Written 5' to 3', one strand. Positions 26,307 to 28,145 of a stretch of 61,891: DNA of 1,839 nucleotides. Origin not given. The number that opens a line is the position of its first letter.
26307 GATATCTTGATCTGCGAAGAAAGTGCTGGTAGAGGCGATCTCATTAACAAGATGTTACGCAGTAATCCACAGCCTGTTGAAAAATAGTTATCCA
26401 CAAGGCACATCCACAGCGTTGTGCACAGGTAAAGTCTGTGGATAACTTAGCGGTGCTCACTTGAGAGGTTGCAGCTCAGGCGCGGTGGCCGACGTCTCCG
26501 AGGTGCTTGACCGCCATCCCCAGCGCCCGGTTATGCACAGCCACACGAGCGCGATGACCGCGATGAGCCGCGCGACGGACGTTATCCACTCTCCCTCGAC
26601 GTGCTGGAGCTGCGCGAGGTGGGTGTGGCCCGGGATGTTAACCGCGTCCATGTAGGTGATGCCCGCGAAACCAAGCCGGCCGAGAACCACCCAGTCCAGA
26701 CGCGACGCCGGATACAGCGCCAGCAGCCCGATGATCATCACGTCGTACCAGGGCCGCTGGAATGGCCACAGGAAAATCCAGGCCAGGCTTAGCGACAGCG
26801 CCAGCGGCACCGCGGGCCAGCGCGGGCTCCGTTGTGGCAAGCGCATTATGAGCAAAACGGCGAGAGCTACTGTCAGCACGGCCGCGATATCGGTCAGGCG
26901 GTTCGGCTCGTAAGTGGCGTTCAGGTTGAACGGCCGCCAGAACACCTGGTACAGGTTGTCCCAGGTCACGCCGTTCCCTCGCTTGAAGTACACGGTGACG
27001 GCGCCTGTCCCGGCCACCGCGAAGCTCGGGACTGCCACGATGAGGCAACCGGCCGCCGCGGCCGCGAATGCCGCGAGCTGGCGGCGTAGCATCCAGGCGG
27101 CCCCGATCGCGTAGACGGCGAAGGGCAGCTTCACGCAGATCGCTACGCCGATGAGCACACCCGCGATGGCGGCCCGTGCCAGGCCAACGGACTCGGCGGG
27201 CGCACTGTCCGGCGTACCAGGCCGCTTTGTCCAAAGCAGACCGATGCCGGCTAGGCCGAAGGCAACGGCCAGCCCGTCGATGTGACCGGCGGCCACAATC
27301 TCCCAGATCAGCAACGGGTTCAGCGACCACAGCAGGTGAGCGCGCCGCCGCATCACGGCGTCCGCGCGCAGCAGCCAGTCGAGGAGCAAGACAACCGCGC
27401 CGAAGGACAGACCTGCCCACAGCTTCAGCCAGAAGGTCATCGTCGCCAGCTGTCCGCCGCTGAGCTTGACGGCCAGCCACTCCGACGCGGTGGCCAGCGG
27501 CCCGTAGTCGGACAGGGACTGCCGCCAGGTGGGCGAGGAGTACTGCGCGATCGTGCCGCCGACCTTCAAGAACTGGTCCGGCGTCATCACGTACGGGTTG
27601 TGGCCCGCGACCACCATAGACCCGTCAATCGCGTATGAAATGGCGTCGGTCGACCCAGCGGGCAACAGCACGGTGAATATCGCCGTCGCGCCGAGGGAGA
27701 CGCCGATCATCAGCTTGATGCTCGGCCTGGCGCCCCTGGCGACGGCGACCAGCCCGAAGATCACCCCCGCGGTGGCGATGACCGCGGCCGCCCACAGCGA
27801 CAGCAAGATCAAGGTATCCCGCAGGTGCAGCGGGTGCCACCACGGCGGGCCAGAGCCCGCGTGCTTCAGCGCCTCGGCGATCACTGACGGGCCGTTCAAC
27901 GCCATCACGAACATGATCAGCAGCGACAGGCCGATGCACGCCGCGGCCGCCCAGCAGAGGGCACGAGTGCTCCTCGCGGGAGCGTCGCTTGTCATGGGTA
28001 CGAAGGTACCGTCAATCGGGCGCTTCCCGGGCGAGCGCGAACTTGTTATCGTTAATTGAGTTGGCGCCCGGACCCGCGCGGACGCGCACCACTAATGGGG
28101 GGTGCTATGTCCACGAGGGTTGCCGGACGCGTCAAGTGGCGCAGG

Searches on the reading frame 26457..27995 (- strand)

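Call 5: search_protein_families(library=pfam, proteins=[window:26457-27995:-], max_evalue=0.01)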
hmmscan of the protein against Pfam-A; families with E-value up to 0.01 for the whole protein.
window:26457-27995:- (512 aa): 1 family
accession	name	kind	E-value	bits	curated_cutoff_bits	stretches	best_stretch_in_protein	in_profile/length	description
PF09594.16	GT87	-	2.4e-07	31.2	25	1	190-403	23-229/237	Glycosyltransferase family 87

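Call 6: search_protein_families(library=padloc, proteins=[window:26457-27995:-], max_evalue=0.01)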
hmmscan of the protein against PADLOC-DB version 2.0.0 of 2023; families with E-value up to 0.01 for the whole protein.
window:26457-27995:- (512 aa): 0 families
